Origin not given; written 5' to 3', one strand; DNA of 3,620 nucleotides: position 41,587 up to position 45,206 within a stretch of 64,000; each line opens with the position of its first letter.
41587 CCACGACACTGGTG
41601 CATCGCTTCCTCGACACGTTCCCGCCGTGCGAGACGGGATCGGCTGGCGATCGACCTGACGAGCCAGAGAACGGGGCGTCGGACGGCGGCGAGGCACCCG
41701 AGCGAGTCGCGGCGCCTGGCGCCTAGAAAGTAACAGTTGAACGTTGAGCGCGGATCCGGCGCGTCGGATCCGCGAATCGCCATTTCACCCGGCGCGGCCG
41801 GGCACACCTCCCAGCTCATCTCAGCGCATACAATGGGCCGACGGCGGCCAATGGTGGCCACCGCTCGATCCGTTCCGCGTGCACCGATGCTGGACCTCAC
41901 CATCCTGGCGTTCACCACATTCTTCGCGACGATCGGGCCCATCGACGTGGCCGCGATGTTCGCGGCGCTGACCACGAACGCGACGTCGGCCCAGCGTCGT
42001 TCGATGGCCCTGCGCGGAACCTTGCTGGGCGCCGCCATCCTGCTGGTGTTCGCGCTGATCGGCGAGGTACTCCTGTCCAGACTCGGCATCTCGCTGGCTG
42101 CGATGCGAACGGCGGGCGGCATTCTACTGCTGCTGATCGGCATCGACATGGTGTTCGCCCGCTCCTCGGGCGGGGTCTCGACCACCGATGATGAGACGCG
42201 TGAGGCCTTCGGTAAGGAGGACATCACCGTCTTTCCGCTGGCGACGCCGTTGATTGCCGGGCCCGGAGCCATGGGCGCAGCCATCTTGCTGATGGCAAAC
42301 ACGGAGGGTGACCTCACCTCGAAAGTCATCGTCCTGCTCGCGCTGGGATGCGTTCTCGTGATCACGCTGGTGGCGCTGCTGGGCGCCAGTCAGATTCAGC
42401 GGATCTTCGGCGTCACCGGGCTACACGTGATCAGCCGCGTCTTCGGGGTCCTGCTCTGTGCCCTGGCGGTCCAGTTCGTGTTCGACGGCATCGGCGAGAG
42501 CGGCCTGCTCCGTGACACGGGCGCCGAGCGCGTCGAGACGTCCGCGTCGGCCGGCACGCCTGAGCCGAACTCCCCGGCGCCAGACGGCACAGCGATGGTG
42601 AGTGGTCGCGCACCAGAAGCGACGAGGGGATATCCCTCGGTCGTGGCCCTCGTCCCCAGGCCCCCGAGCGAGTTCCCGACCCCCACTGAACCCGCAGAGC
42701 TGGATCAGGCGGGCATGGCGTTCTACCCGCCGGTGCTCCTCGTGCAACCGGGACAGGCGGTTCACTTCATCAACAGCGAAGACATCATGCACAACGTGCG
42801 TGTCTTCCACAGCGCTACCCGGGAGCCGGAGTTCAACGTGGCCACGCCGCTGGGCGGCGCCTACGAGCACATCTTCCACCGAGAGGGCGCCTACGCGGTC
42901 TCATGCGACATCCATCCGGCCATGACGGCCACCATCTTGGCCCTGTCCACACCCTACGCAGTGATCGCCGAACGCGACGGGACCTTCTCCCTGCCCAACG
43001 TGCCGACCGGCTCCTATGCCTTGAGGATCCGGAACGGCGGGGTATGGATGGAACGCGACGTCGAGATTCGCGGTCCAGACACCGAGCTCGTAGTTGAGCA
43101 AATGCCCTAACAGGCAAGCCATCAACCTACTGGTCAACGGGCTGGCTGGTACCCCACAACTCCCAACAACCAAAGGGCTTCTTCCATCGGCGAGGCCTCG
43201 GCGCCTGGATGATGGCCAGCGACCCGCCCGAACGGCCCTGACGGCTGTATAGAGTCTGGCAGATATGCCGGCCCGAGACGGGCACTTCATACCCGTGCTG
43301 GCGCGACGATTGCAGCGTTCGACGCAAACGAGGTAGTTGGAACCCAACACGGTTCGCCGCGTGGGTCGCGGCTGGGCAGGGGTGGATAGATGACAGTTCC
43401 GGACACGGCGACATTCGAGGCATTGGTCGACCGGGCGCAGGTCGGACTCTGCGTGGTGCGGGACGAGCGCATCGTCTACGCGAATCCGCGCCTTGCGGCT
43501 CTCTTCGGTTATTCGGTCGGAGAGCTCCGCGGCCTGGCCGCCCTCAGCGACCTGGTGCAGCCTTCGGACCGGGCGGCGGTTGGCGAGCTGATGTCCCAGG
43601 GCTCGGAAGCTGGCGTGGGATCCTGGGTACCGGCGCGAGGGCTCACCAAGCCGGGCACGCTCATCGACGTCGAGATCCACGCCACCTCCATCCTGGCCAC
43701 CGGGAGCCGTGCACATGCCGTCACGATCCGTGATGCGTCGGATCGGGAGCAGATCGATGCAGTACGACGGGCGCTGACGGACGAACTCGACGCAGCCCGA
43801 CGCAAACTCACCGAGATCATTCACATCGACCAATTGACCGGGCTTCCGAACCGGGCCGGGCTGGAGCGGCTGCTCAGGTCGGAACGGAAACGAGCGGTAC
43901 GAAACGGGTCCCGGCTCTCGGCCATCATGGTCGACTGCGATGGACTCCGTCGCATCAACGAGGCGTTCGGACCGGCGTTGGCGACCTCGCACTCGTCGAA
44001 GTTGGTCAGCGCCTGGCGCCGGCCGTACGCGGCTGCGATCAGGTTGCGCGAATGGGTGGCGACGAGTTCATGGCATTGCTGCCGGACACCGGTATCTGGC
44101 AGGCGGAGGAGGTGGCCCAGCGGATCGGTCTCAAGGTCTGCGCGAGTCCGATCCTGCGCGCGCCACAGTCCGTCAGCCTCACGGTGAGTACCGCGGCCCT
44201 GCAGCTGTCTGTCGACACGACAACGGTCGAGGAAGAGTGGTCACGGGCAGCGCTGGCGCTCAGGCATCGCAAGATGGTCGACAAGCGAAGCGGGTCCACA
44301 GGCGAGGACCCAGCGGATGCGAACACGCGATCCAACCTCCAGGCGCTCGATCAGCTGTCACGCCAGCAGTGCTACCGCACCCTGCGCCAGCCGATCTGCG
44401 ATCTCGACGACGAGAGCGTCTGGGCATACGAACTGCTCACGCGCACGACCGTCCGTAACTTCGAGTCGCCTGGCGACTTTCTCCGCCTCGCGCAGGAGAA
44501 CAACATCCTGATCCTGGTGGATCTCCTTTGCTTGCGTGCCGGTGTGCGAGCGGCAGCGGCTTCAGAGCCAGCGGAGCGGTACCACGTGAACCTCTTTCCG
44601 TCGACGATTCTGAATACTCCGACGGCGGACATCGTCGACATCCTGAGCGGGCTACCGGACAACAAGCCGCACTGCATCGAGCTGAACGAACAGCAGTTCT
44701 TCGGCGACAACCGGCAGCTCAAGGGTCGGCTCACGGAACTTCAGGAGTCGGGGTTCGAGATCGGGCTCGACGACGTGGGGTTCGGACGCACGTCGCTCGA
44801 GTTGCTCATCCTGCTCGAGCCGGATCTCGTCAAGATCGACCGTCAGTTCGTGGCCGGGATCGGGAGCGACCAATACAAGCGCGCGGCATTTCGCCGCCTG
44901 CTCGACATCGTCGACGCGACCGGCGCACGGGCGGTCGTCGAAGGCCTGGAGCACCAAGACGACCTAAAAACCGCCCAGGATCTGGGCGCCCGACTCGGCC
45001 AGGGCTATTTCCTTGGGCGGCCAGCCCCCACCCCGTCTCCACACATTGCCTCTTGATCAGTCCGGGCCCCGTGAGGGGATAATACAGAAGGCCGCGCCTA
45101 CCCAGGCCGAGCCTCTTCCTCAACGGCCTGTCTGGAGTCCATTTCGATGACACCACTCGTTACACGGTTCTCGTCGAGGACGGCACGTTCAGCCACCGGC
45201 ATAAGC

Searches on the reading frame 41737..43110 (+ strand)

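Call 55: search_protein_families(library=pfam, proteins=[window:41737-43110:+], max_evalue=0.0001)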
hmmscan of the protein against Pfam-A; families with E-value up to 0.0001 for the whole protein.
window:41737-43110:+ (457 aa): 2 families
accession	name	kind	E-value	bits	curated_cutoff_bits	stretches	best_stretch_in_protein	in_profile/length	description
PF01914.23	MarC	-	1.6e-48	165.3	23.9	1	55-253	4-200/203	MarC family integral membrane protein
PF00127.26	Copper-bind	-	1.8e-05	25.5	21.2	1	322-399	7-95/99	Copper binding proteins, plastocyanin/azurin family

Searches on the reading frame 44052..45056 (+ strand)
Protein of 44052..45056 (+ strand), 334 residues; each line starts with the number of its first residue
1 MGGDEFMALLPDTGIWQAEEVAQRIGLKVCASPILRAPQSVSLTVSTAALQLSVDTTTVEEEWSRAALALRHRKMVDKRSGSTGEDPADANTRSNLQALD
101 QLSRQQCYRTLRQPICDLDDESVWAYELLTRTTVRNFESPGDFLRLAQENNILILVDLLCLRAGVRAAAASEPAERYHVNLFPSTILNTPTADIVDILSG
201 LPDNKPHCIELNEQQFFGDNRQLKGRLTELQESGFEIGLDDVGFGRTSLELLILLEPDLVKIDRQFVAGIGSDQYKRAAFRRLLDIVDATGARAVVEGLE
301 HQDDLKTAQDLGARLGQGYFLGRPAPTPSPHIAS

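Call 55: search_protein_families(library=pfam, proteins=[window:44052-45056:+], max_evalue=0.0001)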
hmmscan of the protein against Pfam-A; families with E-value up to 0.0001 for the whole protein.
window:44052-45056:+ (334 aa): 1 family
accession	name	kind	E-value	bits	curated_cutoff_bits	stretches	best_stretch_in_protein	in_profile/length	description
PF00563.25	EAL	-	2.7e-39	135.4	31.3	1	109-324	14-236/236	EAL domain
